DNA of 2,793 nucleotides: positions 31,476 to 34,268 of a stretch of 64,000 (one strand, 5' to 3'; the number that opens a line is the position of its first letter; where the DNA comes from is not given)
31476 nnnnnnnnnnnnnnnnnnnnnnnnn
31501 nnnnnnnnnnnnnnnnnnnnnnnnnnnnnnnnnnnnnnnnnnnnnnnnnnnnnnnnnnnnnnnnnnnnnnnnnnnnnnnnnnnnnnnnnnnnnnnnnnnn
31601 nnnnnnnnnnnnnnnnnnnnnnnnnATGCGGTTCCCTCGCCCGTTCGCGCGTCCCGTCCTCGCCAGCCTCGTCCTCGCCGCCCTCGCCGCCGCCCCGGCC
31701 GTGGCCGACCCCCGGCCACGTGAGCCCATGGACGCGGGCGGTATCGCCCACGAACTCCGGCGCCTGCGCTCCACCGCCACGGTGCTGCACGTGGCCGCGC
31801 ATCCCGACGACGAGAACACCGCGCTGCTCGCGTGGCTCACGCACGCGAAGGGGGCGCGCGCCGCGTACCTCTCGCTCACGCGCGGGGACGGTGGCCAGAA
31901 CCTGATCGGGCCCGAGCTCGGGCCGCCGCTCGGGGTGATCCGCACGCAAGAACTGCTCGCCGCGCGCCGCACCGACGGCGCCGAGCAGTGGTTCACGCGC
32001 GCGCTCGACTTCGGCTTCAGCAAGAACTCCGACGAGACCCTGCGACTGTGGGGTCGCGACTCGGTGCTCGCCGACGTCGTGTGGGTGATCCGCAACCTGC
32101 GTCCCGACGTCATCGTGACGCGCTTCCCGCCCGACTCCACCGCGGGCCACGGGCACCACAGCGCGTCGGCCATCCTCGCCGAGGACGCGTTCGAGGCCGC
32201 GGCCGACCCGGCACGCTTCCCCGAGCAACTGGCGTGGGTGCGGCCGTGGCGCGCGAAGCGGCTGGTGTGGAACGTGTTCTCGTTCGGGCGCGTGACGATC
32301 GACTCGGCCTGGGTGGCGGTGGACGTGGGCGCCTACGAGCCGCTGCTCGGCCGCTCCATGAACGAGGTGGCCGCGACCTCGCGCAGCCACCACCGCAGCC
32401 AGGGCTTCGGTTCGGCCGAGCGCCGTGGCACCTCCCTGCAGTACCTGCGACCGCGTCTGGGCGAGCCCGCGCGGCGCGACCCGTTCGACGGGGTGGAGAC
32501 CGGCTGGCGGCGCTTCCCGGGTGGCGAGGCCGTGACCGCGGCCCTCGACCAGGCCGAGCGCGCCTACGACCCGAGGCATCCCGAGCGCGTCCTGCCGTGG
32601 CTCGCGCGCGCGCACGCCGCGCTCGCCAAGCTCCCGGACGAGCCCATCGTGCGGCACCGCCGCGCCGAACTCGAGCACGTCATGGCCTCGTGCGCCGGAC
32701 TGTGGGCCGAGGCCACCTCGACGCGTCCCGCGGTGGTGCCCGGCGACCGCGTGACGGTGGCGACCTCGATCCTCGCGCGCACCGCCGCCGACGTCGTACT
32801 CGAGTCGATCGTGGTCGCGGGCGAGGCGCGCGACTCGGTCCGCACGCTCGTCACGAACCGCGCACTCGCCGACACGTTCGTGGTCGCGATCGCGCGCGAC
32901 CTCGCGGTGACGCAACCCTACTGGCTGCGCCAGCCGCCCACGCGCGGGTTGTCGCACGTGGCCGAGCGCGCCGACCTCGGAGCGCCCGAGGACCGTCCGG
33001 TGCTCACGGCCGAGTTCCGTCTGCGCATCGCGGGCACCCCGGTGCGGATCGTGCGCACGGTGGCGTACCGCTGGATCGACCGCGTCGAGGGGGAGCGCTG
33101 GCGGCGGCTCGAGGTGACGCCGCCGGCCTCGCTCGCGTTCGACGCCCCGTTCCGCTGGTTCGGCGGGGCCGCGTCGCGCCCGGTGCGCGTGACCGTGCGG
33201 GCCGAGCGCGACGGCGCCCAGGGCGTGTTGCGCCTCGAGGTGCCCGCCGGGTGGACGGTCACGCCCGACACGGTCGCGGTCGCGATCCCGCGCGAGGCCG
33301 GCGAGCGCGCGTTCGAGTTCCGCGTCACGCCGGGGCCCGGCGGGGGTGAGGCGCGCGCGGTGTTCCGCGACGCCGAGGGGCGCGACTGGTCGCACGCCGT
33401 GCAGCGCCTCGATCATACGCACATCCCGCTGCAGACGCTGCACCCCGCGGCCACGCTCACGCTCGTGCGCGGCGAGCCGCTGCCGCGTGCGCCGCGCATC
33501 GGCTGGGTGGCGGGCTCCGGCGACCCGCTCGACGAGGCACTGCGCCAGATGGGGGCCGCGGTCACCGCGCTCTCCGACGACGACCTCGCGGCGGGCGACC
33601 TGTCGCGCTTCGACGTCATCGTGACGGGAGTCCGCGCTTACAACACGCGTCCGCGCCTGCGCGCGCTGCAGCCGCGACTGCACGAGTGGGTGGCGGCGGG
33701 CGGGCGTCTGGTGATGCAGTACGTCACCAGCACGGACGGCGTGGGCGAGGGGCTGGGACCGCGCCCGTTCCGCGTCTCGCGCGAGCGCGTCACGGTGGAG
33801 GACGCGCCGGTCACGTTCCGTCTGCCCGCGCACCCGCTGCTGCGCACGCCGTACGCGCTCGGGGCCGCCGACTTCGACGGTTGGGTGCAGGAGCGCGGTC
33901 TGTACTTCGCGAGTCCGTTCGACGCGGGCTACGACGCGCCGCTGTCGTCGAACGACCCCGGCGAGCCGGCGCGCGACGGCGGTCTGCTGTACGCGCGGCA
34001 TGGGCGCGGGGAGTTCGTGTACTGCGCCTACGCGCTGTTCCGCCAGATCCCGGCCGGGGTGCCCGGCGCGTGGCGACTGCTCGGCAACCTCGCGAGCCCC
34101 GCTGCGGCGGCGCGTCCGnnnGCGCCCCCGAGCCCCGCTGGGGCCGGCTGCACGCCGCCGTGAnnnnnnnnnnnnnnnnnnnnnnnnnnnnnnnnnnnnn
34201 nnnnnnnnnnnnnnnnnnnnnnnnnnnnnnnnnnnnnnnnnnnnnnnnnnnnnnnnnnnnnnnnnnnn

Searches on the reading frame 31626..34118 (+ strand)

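Call 28: search_protein_families(library=pfam, proteins=[window:31626-34118:+], max_evalue=0.00001)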
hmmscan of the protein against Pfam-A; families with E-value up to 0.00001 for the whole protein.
window:31626-34118:+ (831 aa): 1 family
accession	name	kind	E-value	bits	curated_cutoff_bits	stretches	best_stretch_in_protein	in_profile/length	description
PF02585.22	PIG-L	-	2.3e-15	57.7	28.2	1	54-188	1-128/129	GlcNAc-PI de-N-acetylase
